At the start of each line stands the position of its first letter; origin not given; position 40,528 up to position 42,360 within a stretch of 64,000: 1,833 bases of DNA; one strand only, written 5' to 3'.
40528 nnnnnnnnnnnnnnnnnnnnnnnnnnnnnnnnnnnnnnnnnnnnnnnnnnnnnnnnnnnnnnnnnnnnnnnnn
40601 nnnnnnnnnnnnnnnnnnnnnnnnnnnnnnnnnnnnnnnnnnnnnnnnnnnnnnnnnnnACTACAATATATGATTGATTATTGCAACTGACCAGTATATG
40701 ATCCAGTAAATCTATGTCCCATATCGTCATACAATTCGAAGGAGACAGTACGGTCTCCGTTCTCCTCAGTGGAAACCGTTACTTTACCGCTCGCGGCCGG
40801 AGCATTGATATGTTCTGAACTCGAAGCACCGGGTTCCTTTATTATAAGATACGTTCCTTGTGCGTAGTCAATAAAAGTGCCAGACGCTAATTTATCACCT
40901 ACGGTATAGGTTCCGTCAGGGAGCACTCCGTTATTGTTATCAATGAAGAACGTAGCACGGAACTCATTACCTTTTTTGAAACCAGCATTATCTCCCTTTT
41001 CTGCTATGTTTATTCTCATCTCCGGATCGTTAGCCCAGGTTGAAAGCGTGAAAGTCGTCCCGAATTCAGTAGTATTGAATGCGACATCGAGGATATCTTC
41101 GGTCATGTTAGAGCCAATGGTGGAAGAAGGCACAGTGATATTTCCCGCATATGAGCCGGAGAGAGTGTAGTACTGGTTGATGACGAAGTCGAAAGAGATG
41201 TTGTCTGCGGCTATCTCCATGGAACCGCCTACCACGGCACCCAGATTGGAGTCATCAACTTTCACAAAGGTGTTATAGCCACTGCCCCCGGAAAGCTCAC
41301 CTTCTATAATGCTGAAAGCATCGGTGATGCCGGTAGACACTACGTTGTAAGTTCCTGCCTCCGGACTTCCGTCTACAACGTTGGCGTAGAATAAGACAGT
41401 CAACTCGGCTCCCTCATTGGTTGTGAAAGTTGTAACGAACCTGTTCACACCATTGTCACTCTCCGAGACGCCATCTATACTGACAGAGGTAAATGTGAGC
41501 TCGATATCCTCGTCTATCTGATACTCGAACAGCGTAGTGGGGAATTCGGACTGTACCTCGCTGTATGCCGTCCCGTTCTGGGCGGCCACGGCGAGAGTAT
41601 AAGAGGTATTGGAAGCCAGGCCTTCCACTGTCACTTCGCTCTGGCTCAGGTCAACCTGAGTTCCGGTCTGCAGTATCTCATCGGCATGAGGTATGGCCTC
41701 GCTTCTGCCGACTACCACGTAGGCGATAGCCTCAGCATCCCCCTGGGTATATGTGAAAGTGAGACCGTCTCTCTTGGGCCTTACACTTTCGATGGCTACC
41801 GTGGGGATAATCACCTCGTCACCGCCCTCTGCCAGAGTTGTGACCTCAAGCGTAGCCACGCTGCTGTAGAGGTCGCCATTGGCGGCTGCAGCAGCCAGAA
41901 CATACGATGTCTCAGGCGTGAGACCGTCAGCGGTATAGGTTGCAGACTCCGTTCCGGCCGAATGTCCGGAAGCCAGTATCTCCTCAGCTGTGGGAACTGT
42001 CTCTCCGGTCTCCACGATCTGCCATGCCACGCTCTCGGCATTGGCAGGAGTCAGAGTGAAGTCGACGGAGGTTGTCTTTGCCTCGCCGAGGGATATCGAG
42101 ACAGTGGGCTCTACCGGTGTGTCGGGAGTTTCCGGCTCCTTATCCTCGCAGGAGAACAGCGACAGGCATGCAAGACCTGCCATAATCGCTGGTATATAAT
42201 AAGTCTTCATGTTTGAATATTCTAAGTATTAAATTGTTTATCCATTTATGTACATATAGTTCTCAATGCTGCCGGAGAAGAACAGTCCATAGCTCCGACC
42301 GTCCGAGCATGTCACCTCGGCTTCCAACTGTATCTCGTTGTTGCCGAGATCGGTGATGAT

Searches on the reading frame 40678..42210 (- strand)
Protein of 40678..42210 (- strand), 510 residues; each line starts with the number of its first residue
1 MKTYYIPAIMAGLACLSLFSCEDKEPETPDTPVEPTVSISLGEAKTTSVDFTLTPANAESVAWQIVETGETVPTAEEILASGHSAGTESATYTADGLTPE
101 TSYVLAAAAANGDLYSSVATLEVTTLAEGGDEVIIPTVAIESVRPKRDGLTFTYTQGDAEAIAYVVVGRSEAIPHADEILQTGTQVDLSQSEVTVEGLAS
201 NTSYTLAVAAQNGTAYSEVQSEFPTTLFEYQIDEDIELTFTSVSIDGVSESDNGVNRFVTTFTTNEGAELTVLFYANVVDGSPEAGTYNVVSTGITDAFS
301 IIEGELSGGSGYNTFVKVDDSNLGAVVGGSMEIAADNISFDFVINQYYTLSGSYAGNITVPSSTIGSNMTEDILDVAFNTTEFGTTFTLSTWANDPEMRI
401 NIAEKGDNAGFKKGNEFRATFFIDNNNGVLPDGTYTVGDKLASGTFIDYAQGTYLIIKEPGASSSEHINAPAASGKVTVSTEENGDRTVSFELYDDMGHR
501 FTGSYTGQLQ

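Call 82: search_protein_families(library=pfam, proteins=[window:40678-42210:-])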
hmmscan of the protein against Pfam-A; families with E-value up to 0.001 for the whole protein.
window:40678-42210:- (510 aa): 3 families
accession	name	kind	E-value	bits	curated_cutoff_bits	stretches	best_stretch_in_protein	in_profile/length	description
PF00041.27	fn3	-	1.9e-07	31.6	25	0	151-218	17-79/84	Fibronectin type III domain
PF25059.1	FN3_DSCAM-DSCAML_C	-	8.2e-07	29.7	39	0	187-226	41-80/89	DSCAM/DSCAML C-terminal Fn3-like domain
PF16656.11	Pur_ac_phosph_N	-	1.6e-05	25.8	30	0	180-220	48-89/93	Purple acid Phosphatase, N-terminal domain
